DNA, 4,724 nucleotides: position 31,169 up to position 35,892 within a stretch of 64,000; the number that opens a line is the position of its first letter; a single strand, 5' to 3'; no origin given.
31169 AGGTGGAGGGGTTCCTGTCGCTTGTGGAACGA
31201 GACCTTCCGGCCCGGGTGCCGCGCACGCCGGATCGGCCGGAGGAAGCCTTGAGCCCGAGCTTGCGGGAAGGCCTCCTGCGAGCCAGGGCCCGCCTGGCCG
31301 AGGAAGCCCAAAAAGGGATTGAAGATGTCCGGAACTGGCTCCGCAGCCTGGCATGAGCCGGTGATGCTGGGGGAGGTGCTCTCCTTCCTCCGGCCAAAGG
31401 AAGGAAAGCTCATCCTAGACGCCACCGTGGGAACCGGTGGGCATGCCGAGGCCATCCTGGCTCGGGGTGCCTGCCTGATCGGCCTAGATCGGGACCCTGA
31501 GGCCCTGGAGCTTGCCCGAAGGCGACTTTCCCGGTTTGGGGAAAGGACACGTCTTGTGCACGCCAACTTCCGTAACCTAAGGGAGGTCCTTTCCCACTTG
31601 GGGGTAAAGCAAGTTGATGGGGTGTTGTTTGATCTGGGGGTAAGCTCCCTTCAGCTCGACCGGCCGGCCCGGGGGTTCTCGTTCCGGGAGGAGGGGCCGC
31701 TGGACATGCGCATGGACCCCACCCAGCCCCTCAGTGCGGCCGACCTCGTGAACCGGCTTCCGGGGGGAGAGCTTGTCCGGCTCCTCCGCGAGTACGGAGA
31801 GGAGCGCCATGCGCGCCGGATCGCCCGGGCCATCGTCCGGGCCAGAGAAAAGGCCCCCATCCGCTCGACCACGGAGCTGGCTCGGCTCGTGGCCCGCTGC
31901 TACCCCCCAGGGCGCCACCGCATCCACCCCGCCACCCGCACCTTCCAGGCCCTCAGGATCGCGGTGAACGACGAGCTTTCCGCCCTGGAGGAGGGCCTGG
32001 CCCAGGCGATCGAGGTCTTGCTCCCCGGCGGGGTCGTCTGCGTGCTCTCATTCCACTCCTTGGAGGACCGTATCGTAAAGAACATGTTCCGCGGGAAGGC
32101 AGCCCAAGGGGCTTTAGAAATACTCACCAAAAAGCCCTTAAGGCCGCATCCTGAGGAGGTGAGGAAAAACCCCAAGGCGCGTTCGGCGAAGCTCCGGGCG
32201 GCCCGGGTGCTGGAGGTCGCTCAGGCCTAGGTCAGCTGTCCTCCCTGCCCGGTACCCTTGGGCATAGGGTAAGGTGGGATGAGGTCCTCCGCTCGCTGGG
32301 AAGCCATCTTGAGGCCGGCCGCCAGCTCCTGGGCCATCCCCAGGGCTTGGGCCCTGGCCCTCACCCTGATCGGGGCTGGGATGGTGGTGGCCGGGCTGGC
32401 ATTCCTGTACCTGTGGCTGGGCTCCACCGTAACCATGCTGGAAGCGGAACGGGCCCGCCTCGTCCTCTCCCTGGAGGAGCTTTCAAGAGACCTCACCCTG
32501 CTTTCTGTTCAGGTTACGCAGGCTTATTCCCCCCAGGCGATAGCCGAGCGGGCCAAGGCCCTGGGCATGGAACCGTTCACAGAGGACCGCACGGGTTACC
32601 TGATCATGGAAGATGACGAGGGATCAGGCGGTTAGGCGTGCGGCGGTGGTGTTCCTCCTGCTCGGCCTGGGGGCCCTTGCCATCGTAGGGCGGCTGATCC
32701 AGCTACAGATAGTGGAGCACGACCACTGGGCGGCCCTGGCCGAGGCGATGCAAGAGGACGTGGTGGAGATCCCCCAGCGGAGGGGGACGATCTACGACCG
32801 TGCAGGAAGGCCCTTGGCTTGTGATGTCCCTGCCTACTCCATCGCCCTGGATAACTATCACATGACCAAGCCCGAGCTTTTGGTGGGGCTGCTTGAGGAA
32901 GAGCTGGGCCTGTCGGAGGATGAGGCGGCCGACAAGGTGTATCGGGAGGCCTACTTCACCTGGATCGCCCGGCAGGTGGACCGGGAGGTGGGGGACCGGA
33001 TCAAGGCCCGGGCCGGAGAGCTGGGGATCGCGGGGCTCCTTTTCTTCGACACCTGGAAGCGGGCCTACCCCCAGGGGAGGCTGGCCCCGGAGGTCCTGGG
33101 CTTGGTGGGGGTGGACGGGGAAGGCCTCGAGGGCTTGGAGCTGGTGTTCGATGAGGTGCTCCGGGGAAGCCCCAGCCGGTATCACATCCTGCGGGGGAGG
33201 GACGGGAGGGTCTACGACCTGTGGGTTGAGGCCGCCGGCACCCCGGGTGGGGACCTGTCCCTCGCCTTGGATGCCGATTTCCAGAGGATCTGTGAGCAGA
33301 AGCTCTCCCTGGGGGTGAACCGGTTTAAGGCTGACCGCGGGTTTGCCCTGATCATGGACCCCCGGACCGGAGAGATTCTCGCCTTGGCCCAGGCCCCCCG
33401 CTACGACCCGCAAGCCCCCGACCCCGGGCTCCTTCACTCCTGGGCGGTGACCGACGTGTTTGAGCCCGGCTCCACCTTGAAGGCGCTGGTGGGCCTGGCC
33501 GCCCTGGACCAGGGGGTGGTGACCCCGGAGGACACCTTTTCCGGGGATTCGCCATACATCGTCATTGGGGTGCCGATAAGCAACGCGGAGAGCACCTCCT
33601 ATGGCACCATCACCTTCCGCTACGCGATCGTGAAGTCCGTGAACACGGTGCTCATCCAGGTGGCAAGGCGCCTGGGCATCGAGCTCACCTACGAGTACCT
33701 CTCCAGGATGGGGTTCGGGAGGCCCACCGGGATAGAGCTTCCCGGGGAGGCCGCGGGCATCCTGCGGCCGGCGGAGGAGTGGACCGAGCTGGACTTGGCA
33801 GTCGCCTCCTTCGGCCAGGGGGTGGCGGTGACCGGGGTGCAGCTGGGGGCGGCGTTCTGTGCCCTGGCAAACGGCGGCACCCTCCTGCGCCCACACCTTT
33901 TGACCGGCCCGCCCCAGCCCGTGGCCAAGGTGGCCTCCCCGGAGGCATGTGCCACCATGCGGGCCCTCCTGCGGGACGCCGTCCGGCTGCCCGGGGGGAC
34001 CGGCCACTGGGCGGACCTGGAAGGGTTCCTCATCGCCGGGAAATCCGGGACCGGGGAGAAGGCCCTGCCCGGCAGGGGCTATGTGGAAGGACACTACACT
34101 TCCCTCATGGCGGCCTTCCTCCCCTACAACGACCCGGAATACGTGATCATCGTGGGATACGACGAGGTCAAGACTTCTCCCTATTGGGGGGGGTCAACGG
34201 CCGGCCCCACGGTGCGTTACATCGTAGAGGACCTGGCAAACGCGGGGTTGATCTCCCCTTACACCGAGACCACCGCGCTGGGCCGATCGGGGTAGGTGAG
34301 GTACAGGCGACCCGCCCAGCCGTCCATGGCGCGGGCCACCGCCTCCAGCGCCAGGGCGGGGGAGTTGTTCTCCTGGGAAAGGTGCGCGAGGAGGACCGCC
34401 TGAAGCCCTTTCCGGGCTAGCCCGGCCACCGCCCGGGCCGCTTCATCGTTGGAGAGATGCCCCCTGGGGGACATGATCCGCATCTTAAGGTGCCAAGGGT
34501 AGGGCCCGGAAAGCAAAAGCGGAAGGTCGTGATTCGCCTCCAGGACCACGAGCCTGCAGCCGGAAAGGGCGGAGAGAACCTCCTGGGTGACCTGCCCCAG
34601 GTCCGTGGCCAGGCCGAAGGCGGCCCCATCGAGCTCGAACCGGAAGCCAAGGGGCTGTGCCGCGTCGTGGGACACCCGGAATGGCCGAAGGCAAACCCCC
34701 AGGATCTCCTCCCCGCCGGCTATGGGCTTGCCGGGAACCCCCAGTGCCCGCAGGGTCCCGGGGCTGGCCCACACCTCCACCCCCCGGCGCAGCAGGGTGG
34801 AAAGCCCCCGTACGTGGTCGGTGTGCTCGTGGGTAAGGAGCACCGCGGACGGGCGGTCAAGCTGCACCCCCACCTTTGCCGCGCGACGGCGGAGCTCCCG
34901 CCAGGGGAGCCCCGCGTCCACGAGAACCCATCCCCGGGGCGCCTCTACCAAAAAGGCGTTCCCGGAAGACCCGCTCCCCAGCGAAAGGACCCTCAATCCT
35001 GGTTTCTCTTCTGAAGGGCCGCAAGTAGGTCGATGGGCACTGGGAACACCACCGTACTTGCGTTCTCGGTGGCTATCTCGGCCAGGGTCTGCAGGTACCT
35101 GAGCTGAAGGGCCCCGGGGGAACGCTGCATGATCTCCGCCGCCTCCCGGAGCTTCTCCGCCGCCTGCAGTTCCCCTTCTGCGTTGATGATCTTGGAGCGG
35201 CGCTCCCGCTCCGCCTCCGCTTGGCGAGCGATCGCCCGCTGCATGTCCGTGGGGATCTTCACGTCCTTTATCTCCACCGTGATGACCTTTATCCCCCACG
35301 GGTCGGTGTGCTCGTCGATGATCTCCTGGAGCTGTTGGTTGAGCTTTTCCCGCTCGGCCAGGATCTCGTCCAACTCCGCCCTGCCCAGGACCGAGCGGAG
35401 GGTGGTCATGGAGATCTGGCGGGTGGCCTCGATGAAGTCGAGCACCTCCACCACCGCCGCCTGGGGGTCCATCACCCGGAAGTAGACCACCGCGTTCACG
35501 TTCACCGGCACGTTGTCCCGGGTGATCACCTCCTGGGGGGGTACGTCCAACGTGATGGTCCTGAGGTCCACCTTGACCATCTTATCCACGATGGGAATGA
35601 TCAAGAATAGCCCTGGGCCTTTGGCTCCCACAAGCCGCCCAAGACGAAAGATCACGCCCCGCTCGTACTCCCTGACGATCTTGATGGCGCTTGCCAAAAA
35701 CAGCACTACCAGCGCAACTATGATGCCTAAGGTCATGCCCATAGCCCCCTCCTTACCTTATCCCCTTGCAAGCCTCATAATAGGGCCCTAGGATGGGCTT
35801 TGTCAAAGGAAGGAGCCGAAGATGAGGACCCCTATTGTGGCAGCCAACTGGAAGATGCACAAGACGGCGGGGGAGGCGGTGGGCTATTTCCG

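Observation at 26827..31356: SLH-domain anchor, outer-membrane protein, MATE transporter and CsaB pyruvyltransferase form an envelope-tethering cluster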

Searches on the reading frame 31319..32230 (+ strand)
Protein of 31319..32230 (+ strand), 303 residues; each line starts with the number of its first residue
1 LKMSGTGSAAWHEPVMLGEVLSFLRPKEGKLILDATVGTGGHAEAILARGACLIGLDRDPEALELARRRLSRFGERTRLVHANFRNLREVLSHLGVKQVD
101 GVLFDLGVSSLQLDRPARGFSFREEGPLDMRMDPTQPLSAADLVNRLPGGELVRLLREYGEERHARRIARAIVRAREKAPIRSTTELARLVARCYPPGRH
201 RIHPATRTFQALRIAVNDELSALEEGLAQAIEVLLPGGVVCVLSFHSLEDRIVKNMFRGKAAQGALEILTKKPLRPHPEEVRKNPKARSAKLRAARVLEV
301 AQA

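Call 3: search_protein_families(library=pfam, proteins=[window:31319-32230:+], max_evalue=0.1)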
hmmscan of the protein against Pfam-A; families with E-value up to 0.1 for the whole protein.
window:31319-32230:+ (303 aa): 9 families
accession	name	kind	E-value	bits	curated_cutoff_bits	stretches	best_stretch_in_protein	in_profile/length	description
PF01795.25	Methyltransf_5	-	4e-107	358.7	27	1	11-296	3-307/309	MraW methylase family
PF13649.12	Methyltransf_25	-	7.9e-08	33.3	27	1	32-88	1-59/97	Methyltransferase domain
PF08241.18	Methyltransf_11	-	0.00015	22.7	21.2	1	33-87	1-54/95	Methyltransferase domain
PF01189.24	Methyltr_RsmB-F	-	0.0005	20.2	27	1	23-111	3-92/199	16S rRNA methyltransferase RsmB/F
PF13847.12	Methyltransf_31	-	0.0014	18.7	27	1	28-74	3-52/145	Methyltransferase domain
PF08242.18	Methyltransf_12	-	0.0058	17.8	30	1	33-86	1-57/98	Methyltransferase domain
PF06962.18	rRNA_methylase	-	0.04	14.3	22.7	0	54-107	2-53/137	Putative rRNA methylase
PF04672.18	Methyltransf_19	-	0.063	13.2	26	0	54-99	100-146/268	S-adenosyl methyltransferase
PF01209.24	Ubie_methyltran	-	0.083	12.7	20.1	0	24-88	43-111/233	ubiE/COQ5 methyltransferase family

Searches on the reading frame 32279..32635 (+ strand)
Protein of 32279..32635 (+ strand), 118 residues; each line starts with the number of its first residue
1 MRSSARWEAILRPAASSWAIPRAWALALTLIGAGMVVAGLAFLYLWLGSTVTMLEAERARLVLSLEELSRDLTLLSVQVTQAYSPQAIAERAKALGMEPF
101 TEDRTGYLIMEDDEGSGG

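Call 3: search_protein_families(library=pfam, proteins=[window:32279-32635:+], max_evalue=0.1)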
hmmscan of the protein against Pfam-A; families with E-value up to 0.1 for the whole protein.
window:32279-32635:+ (118 aa): 1 family
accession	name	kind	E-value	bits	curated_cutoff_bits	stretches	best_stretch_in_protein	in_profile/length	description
PF02737.24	3HCDH_N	-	0.013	15.9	22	1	29-75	3-49/180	3-hydroxyacyl-CoA dehydrogenase, NAD binding domain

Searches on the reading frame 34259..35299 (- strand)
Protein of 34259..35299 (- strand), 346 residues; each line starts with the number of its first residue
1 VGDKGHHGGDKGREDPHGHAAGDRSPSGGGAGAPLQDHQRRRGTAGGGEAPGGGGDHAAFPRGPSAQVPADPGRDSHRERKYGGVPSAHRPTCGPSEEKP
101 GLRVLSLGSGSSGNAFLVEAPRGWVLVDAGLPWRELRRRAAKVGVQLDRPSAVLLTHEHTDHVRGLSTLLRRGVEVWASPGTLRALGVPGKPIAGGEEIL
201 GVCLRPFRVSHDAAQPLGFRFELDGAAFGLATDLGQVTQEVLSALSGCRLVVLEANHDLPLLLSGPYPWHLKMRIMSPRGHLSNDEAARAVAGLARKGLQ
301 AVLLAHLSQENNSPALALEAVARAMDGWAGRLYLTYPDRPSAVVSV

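Call 70: search_protein_families(library=pfam, proteins=[window:34259-35299:-], max_evalue=0.001)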
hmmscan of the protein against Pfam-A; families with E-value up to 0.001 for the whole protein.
window:34259-35299:- (346 aa): 2 families
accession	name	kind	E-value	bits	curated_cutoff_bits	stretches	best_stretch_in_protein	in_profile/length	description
PF12706.13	Lactamase_B_2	-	2.3e-20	73.5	27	1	124-296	2-192/200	Beta-lactamase superfamily domain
PF00753.33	Lactamase_B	-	1.3e-15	58.3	22.7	1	111-183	4-77/196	Metallo-beta-lactamase superfamily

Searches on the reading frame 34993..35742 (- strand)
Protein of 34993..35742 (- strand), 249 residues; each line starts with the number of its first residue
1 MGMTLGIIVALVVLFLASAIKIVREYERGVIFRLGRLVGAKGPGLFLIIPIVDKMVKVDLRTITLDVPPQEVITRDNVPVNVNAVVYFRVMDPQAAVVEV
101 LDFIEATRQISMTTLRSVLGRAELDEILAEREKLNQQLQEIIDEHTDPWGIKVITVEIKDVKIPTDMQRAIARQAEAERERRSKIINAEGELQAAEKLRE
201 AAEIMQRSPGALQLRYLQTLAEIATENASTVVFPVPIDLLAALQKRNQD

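Call 70: search_protein_families(library=pfam, proteins=[window:34993-35742:-], max_evalue=0.001)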
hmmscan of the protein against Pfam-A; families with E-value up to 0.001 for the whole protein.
window:34993-35742:- (249 aa): 2 families
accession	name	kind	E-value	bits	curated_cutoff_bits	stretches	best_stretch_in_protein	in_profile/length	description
PF01145.31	Band_7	-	2.8e-42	145.2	23.6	1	21-191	1-175/176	SPFH domain / Band 7 family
PF13421.11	Band_7_1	-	2.3e-05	24.6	24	1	102-176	132-208/211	SPFH domain-Band 7 family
